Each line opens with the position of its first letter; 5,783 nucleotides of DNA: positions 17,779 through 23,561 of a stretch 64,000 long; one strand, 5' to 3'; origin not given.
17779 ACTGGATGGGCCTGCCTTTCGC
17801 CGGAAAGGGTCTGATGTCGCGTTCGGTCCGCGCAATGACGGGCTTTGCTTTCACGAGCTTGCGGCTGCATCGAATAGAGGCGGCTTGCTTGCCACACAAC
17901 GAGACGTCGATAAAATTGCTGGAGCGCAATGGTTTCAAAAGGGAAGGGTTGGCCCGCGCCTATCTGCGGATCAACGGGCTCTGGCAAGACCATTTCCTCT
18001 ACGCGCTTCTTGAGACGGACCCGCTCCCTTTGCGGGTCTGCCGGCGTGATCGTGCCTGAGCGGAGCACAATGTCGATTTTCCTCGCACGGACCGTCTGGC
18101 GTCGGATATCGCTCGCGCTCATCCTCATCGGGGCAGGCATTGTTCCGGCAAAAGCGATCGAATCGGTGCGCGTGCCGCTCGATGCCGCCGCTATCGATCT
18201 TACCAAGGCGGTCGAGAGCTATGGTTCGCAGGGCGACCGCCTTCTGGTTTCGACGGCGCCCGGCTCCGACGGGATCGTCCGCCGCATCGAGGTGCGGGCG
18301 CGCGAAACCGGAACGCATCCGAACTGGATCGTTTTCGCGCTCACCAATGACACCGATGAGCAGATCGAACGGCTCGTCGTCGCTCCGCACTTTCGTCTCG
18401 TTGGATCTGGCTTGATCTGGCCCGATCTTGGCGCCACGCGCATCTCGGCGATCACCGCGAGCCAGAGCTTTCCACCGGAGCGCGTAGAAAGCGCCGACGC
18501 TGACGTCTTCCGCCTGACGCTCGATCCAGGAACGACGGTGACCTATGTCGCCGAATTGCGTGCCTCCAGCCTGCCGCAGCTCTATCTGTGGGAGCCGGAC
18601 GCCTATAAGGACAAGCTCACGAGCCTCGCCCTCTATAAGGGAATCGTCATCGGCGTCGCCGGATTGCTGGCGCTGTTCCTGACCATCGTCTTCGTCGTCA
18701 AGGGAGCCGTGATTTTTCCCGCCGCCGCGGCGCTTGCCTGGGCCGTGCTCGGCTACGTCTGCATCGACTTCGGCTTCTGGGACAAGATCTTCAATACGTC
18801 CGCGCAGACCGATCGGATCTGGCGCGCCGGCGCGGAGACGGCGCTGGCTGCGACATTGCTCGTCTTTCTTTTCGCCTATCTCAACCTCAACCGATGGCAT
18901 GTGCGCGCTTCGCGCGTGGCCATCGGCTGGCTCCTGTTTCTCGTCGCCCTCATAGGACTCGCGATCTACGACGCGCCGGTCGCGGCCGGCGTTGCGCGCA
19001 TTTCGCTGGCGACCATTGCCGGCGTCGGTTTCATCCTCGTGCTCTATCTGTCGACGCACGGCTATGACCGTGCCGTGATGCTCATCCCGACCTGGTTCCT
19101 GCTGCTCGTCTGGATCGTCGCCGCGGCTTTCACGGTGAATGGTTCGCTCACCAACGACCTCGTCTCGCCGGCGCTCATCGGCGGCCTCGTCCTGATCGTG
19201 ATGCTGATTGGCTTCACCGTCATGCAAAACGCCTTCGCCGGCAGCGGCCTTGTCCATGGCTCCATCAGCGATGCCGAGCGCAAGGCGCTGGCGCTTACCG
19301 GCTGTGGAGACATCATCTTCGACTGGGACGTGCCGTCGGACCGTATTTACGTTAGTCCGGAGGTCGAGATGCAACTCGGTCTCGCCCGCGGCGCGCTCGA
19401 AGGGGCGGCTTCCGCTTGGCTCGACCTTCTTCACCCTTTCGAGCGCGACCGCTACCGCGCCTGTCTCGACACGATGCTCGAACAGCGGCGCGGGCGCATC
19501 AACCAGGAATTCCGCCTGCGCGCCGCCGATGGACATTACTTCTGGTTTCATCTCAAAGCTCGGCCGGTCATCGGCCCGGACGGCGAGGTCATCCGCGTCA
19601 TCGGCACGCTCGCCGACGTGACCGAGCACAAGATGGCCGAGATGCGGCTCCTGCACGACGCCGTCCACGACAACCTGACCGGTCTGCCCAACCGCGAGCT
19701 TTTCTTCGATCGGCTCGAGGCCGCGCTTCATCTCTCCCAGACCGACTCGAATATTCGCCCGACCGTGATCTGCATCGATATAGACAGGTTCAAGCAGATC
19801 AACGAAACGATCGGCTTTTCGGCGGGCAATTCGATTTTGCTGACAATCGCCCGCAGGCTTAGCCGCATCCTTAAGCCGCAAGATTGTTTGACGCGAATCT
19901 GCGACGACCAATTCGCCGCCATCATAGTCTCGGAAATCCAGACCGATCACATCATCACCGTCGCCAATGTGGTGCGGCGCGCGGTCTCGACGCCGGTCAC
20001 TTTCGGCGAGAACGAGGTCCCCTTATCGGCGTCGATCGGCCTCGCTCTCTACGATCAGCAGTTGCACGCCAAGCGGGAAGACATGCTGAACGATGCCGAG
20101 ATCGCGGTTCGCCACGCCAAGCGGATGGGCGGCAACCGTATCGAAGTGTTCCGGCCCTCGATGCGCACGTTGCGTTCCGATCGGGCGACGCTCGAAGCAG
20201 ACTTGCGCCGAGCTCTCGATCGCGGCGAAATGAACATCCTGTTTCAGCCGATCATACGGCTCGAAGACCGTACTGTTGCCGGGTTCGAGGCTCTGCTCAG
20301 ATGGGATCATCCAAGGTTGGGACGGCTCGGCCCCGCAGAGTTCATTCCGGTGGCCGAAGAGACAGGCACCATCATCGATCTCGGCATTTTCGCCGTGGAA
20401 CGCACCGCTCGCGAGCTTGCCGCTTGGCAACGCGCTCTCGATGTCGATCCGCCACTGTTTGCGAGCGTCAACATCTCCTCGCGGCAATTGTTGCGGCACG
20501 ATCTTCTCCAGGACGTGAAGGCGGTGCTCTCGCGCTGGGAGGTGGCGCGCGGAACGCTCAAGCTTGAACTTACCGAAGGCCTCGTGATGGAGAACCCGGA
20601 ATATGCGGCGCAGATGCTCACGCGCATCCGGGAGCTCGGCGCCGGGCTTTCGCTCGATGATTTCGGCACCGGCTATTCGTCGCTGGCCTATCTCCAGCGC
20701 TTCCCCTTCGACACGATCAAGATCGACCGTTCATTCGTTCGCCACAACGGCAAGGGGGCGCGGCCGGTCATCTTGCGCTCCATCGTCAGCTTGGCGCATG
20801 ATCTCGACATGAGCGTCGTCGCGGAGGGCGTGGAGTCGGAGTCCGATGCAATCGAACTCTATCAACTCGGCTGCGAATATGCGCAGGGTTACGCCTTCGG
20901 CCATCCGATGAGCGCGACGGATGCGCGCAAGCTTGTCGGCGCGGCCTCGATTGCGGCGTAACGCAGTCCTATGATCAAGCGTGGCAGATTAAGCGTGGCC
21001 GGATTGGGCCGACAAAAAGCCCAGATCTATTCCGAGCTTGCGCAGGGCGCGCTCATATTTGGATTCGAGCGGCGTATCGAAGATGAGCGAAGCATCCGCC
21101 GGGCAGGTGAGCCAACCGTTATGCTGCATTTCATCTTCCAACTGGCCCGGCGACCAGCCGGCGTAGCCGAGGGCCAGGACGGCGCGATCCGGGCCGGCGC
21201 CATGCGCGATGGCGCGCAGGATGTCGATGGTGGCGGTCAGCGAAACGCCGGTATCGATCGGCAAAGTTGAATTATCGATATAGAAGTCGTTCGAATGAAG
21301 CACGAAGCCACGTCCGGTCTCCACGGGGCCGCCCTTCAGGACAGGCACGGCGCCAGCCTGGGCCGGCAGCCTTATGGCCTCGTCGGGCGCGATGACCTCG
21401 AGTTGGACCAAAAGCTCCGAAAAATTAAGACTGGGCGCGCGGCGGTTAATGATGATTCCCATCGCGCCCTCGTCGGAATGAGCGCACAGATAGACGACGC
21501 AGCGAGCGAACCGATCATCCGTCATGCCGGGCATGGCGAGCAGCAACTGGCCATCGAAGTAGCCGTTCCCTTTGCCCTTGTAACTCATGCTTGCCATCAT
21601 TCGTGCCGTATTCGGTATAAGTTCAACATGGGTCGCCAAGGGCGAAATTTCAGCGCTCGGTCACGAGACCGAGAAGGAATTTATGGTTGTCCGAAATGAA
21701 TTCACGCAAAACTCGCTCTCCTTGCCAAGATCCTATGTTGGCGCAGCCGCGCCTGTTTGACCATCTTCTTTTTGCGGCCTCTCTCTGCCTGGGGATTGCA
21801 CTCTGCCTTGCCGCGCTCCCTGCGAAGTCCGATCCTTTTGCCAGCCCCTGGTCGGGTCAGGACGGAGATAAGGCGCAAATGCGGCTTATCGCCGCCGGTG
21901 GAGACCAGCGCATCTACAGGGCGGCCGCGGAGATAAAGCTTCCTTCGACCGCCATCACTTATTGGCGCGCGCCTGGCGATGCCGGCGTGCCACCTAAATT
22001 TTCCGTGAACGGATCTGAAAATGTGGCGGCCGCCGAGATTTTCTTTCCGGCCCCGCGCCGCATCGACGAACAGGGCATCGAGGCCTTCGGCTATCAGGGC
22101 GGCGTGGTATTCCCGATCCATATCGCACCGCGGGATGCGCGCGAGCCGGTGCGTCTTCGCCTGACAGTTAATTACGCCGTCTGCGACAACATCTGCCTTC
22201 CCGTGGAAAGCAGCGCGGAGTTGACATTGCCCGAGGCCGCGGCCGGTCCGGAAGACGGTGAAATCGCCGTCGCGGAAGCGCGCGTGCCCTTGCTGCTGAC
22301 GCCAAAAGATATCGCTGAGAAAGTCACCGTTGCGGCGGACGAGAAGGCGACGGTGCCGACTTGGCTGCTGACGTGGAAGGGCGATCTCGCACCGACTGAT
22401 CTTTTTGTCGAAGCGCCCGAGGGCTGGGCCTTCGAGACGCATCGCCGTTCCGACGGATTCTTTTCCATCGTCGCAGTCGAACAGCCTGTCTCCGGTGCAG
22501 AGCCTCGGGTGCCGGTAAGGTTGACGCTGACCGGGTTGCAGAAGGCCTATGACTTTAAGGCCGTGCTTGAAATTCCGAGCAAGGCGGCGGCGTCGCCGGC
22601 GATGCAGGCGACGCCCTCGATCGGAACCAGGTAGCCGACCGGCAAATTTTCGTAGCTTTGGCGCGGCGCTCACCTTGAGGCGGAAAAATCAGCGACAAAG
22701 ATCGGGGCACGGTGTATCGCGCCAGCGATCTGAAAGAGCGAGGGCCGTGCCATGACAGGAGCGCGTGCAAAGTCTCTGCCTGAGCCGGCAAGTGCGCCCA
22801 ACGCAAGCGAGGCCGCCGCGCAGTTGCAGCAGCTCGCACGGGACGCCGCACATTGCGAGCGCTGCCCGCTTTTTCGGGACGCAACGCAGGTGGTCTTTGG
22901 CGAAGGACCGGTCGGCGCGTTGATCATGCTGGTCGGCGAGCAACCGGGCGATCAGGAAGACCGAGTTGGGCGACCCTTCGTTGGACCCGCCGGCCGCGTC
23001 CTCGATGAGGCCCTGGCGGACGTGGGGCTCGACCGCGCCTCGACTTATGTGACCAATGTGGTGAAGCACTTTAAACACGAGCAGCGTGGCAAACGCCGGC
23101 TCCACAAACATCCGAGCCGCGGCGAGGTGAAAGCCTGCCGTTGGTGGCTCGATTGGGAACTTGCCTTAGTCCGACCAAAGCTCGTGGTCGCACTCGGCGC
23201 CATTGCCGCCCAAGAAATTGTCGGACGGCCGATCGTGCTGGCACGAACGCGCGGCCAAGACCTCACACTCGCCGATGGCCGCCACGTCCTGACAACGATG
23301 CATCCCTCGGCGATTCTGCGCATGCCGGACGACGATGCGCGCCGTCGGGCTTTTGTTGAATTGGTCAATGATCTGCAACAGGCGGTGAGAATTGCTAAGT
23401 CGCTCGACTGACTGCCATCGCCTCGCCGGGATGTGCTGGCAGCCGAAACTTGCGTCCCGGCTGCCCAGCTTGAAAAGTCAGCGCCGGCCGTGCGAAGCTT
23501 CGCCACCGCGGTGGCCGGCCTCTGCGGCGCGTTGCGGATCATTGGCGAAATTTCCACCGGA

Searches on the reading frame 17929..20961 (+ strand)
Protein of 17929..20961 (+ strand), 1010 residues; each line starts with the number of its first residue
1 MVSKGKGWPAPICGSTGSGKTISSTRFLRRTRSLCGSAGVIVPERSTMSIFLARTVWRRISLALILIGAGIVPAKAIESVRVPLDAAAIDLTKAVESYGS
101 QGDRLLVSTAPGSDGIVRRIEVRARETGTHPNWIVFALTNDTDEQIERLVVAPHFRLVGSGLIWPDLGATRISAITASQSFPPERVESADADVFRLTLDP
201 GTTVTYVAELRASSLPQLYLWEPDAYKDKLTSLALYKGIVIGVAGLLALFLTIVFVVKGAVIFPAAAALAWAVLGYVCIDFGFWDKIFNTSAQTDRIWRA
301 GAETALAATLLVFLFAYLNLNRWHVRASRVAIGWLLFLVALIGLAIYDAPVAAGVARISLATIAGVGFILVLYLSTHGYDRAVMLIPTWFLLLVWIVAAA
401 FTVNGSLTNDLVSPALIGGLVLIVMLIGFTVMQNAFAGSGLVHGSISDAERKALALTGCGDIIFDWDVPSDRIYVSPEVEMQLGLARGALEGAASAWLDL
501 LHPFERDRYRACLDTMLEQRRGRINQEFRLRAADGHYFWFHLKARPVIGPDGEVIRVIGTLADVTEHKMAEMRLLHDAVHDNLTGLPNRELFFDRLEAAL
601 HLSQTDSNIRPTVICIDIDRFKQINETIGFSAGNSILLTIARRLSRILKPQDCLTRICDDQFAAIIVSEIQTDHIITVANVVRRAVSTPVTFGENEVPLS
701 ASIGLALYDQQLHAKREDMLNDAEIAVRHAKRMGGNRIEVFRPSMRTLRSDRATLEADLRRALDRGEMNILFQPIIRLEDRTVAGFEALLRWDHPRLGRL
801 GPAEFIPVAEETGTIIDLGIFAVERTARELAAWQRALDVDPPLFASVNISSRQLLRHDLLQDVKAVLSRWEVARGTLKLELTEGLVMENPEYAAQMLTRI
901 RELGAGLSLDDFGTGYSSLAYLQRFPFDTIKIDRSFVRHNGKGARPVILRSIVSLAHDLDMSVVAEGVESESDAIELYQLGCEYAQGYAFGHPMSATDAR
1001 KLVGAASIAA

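Call 11: search_protein_families(library=pfam, proteins=[window:17929-20961:+], max_evalue=0.001)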
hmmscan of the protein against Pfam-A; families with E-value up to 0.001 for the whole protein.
window:17929-20961:+ (1010 aa): 8 families
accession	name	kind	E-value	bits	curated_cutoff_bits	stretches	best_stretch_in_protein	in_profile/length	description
PF00563.25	EAL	-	1.2e-65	221.7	31.3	1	757-993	2-236/236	EAL domain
PF00990.26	GGDEF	-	1.6e-32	113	23.8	1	578-737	1-161/161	Diguanylate cyclase, GGDEF domain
PF08447.18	PAS_3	-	1.1e-17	64.5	25.6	1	473-560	2-88/89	PAS fold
PF00989.32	PAS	-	6.4e-08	33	22.6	1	459-564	10-113/113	PAS fold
PF08448.16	PAS_4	-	3e-07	31.1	23.1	1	473-567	18-108/110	PAS fold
PF07695.17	7TMR-DISM_7TM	-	2.4e-06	28.1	29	1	235-431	3-202/205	7TM diverse intracellular signalling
PF13426.13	PAS_9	-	1.3e-05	25.8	27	1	474-566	15-103/103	PAS domain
PF07696.17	7TMR-DISMED2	-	0.00035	21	22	1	129-222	41-136/136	7TMR-DISM extracellular 2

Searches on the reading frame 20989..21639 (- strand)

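Call 11: search_protein_families(library=pfam, proteins=[window:20989-21639:-], max_evalue=0.001)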
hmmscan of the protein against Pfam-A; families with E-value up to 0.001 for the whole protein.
window:20989-21639:- (216 aa): 1 family
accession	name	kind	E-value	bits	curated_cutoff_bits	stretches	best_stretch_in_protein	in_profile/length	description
PF02622.21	DUF179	-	9.1e-50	169.1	27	1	37-203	1-157/157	AlgH-like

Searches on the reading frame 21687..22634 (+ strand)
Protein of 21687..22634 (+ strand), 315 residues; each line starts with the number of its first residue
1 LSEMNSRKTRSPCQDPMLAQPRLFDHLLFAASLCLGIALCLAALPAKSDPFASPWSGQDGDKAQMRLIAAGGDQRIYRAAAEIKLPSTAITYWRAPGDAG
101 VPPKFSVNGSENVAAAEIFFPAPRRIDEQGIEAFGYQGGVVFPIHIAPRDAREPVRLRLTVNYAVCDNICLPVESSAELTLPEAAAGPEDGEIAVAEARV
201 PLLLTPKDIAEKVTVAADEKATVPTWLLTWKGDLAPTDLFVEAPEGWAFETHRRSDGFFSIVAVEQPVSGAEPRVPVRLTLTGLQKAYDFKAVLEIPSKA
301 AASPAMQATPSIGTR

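Call 35: search_protein_families(library=pfam, proteins=[window:21687-22634:+], max_evalue=0.001)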
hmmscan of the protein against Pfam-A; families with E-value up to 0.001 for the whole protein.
window:21687-22634:+ (315 aa): 1 family
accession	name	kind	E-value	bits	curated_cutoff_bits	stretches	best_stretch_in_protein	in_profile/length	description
PF11412.14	DsbD_N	-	5.8e-14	52.6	25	1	79-180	22-117/119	Thiol:disulfide interchange protein DsbD, N-terminal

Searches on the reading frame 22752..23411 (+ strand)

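Call 11: search_protein_families(library=pfam, proteins=[window:22752-23411:+], max_evalue=0.001)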
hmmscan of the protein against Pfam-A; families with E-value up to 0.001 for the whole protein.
window:22752-23411:+ (219 aa): 1 family
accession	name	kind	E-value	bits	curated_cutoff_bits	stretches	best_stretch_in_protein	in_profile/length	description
PF03167.25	UDG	-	2.8e-34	118.7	24.3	1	49-209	1-141/141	Uracil DNA glycosylase superfamily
